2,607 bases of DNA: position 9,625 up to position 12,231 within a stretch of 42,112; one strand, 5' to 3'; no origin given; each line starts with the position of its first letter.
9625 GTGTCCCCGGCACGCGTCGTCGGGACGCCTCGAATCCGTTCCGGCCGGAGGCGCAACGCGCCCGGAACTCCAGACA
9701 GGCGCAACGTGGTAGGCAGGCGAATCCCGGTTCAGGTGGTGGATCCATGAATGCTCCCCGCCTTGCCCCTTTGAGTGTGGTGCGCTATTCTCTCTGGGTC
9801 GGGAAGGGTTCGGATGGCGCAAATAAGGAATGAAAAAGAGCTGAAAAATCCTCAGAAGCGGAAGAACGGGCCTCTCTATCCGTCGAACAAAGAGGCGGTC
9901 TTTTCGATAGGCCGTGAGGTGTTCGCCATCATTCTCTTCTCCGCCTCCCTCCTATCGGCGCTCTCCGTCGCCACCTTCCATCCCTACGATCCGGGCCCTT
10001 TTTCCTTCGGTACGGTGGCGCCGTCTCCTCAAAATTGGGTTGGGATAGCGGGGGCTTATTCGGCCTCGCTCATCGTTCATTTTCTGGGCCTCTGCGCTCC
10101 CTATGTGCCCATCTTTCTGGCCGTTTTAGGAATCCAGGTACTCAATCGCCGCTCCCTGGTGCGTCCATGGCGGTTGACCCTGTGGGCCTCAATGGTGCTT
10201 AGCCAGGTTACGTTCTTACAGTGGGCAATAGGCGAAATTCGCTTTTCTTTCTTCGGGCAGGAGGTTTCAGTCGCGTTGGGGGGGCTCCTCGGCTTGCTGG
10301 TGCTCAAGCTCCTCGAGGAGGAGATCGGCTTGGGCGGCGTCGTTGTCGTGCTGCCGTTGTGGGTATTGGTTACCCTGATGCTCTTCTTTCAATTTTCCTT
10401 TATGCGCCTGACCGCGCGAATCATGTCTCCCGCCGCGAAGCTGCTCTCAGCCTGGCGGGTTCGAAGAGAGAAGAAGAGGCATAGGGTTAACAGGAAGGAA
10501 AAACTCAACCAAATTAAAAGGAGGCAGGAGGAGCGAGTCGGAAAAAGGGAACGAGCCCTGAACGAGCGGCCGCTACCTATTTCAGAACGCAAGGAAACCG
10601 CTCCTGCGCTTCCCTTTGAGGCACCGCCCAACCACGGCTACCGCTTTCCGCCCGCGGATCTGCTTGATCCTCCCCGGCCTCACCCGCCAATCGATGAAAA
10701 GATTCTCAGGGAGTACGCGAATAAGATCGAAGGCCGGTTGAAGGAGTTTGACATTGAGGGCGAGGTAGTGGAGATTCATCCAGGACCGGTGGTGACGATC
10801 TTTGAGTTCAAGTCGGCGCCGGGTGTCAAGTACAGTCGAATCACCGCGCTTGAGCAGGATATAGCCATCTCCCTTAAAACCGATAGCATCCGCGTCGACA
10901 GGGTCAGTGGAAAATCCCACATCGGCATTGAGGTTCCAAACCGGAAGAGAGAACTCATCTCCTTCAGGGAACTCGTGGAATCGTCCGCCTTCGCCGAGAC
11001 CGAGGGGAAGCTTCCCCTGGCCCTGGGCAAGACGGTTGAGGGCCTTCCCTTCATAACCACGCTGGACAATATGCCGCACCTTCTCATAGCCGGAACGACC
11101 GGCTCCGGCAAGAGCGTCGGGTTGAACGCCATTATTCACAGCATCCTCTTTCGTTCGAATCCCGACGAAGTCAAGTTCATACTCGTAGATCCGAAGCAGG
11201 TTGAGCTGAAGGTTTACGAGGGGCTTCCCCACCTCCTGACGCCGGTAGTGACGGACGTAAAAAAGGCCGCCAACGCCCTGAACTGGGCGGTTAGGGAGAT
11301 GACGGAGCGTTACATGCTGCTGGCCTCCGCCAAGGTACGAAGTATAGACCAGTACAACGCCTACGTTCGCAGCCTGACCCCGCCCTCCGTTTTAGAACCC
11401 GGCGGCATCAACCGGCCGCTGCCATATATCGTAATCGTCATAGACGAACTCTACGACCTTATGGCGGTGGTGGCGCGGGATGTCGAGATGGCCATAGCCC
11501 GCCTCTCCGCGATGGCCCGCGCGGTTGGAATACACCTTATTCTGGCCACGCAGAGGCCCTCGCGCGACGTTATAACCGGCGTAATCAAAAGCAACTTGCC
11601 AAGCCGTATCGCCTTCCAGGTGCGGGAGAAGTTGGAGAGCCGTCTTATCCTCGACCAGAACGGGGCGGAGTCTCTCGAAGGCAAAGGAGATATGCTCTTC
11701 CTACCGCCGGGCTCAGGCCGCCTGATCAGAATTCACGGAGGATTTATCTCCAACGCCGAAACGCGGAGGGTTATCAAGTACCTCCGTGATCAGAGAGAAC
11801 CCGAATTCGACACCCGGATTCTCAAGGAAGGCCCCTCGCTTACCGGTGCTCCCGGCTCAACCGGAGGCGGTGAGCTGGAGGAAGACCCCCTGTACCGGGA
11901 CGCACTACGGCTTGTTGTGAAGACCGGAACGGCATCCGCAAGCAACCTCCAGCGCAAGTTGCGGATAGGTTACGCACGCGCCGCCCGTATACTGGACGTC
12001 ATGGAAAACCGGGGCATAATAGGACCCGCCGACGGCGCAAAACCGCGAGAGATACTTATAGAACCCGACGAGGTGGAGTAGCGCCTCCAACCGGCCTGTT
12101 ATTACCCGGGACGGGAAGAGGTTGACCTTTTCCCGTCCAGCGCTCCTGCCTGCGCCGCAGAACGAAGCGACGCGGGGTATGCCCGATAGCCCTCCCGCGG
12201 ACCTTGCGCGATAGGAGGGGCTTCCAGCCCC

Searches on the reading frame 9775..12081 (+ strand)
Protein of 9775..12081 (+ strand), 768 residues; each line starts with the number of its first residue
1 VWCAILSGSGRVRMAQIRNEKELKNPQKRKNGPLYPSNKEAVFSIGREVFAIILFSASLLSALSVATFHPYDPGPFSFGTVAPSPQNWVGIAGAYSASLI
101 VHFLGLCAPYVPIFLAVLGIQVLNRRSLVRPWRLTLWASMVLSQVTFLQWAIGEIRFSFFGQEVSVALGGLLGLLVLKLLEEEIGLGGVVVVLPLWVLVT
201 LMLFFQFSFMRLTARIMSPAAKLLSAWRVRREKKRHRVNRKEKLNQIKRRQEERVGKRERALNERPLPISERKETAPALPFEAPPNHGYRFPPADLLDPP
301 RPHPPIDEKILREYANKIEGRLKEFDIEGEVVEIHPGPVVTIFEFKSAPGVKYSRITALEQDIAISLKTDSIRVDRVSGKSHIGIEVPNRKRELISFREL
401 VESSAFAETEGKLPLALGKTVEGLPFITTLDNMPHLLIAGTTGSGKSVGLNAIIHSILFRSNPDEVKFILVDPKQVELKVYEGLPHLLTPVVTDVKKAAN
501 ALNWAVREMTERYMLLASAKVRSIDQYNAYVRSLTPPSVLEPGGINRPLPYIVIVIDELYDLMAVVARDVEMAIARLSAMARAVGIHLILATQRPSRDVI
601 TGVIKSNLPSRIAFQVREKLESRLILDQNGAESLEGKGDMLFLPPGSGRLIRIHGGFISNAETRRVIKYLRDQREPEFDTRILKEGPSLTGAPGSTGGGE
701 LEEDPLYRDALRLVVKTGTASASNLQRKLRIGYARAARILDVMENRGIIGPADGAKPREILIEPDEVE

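Call 43: search_protein_families(library=pfam, proteins=[window:9775-12081:+])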
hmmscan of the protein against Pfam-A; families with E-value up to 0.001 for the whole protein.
window:9775-12081:+ (768 aa): 5 families
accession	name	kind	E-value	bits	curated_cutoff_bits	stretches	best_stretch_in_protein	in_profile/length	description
PF01580.24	FtsK_SpoIIIE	-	1.3e-59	201.8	24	1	398-596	3-220/221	FtsK/SpoIIIE family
PF17854.6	FtsK_alpha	-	1.2e-28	99.7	22.9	1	291-389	1-101/101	FtsK alpha domain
PF09397.16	FtsK_gamma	-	4.1e-27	94.1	30.6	1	702-762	2-62/63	Ftsk gamma domain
PF13491.11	FtsK_4TM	-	4.1e-25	88.9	23.1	1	46-216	4-170/171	4TM region of DNA translocase FtsK/SpoIIIE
PF12846.13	AAA_10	-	0.00016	21.2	27.5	1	431-486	19-70/362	AAA-like domain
